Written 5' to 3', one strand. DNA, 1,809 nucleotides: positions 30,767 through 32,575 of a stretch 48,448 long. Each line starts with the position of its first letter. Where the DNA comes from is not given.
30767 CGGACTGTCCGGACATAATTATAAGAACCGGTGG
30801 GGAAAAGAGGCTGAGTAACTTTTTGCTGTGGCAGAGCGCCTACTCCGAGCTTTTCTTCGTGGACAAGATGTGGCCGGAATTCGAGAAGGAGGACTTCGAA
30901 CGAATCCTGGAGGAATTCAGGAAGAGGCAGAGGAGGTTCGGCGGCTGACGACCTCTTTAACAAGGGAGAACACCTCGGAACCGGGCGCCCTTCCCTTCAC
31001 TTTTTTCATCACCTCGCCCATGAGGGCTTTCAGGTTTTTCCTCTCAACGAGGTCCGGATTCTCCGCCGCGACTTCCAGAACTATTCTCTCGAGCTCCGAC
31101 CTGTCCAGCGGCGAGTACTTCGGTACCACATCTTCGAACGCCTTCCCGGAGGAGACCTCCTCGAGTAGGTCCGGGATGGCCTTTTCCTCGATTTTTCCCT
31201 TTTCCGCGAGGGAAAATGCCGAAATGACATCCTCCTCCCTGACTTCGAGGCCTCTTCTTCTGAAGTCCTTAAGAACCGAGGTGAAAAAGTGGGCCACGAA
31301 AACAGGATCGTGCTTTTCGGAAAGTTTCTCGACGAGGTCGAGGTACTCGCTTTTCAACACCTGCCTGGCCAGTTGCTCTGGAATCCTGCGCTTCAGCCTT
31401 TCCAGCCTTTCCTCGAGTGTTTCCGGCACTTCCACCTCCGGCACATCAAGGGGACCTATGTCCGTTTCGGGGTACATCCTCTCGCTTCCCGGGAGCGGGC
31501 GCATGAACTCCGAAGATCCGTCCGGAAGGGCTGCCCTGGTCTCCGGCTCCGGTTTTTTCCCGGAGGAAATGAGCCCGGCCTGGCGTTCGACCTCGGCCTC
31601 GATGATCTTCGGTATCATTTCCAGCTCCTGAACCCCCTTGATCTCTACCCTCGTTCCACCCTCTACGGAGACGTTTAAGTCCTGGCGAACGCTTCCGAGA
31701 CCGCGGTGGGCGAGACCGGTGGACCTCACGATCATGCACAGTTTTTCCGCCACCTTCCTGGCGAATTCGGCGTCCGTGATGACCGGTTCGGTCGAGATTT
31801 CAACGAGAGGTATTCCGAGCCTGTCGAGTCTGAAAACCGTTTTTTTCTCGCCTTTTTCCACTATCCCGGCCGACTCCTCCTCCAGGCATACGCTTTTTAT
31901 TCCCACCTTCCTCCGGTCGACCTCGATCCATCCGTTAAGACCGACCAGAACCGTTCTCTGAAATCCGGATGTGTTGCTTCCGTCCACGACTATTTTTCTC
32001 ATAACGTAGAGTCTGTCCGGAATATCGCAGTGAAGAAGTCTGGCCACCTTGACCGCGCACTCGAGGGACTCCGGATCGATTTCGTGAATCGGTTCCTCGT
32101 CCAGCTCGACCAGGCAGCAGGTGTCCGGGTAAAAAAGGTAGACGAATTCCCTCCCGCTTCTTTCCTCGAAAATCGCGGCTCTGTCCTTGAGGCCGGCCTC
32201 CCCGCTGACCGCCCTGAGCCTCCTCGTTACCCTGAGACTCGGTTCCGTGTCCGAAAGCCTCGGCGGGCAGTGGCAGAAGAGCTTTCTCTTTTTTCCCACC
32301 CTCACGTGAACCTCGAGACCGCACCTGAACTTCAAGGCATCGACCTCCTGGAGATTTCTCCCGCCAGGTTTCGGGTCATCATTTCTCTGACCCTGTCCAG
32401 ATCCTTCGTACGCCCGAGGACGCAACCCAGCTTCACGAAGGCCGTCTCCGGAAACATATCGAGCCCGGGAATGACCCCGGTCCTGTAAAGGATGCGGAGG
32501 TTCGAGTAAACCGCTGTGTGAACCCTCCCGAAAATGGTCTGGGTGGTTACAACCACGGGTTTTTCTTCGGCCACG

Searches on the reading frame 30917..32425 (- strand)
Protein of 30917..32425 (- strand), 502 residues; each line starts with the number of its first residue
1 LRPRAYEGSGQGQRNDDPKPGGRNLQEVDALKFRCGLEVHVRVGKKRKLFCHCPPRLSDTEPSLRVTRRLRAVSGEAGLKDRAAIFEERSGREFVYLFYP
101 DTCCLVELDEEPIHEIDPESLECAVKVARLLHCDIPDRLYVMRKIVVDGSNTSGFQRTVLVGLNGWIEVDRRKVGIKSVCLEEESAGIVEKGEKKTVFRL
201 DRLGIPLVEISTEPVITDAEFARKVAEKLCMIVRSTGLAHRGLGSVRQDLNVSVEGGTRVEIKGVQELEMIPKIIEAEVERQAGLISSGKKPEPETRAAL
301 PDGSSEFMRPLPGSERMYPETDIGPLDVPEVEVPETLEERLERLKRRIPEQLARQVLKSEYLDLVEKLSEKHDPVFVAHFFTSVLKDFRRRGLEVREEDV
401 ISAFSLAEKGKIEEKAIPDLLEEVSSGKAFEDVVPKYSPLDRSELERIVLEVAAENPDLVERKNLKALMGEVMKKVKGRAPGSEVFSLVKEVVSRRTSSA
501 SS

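Call 8: search_protein_families(library=pfam, proteins=[window:30917-32425:-], max_evalue=0.1)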
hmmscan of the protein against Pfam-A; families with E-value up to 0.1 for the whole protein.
window:30917-32425:- (502 aa): 5 families
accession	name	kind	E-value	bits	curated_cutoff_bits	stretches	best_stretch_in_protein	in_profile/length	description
PF02934.20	GatB_N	-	2.4e-55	188.1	23.4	1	35-330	3-273/277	GatB/GatE catalytic domain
PF02637.23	GatB_Yqey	-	9.4e-14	52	27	1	365-491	3-146/148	GatB domain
PF09424.15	YqeY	-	0.00085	19.9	27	1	432-491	81-141/143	Yqey-like protein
PF25399.1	DeaD_dimer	-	0.031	14.8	23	1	338-373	8-42/67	RNA helicase DeaD dimerization domain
PF02190.22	LON_substr_bdg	-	0.064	13.6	28.7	0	249-385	81-171/200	ATP-dependent protease La (LON) substrate-binding domain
